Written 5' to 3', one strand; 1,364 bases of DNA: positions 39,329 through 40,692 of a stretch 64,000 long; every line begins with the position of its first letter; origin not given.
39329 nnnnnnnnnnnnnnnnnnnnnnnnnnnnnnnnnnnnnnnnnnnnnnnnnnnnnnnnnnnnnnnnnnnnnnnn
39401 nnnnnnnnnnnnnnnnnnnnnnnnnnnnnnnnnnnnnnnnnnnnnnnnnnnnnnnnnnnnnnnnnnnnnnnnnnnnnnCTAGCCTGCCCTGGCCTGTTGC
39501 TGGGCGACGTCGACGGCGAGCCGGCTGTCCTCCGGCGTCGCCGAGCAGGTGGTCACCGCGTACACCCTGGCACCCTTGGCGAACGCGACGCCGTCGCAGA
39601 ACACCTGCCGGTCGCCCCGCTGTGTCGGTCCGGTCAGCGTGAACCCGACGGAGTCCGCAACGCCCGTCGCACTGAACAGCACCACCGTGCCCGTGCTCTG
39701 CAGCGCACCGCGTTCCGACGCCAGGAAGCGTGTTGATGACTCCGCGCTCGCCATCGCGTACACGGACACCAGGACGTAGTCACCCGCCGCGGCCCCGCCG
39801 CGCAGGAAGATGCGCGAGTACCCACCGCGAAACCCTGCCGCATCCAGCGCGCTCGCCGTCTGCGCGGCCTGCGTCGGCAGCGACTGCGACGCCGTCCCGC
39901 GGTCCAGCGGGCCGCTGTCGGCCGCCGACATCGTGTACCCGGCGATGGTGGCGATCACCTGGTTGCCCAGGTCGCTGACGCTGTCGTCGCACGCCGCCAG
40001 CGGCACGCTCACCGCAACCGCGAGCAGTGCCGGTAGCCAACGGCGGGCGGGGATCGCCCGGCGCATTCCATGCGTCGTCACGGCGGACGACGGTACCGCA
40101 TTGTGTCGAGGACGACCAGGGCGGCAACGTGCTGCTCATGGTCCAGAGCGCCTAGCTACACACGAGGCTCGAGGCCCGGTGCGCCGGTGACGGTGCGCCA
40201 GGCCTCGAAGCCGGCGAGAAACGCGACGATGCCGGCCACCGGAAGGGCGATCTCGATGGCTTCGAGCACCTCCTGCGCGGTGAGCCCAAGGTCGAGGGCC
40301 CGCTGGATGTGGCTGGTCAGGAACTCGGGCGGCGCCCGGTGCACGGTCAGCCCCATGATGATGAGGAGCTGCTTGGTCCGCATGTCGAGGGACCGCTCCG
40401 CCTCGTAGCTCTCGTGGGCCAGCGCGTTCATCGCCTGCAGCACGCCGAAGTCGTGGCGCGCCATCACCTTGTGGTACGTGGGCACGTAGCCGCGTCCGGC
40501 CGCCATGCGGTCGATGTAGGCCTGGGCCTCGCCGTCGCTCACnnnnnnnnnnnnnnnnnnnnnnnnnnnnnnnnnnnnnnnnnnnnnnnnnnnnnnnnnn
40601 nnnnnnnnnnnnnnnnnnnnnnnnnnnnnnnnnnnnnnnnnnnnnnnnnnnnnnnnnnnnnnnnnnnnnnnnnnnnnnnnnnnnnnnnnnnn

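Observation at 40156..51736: Twelve-gene minus-strand catabolic operon ending in PhyH-CMD, preceded by a GntR regulator and a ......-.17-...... promoter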

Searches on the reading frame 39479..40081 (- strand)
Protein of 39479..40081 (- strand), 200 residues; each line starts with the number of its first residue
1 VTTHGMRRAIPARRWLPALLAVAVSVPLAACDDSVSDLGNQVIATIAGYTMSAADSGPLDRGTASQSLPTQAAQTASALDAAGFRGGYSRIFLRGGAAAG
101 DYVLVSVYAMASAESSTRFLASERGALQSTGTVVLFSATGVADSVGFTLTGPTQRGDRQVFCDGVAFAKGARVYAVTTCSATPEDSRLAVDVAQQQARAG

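Call 6: search_protein_families(library=pfam, proteins=[window:39479-40081:-], max_evalue=0.01)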
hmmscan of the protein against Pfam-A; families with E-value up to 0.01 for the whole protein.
window:39479-40081:- (200 aa): 0 families

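Call 43: search_protein_families(library=phrogs, proteins=[window:39479-40081:-], max_evalue=1)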
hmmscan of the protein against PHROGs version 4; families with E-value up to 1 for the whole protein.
window:39479-40081:- (200 aa): 0 families

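Call 44: search_protein_families(library=pfam, proteins=[window:39479-40081:-], max_evalue=10)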
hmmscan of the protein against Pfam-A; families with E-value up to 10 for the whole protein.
window:39479-40081:- (200 aa): 0 families

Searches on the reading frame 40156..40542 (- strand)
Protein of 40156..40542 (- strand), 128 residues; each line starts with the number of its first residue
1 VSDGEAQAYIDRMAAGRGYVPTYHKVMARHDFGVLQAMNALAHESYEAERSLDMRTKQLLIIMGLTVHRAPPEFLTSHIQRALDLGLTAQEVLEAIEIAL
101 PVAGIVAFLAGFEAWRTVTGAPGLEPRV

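Call 5: search_protein_families(library=pfam, proteins=[window:40156-40542:-], max_evalue=0.01)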
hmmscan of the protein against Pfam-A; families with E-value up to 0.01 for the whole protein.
window:40156-40542:- (128 aa): 1 family
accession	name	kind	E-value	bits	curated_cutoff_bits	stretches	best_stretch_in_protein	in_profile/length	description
PF02627.25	CMD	-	1.3e-10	41.6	23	1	34-115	3-82/84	Carboxymuconolactone decarboxylase family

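Call 8: search_protein_families(library=ncbifam, proteins=[window:40156-40542:-], max_evalue=0.001)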
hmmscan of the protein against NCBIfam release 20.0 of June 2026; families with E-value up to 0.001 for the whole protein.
window:40156-40542:- (128 aa): 0 families
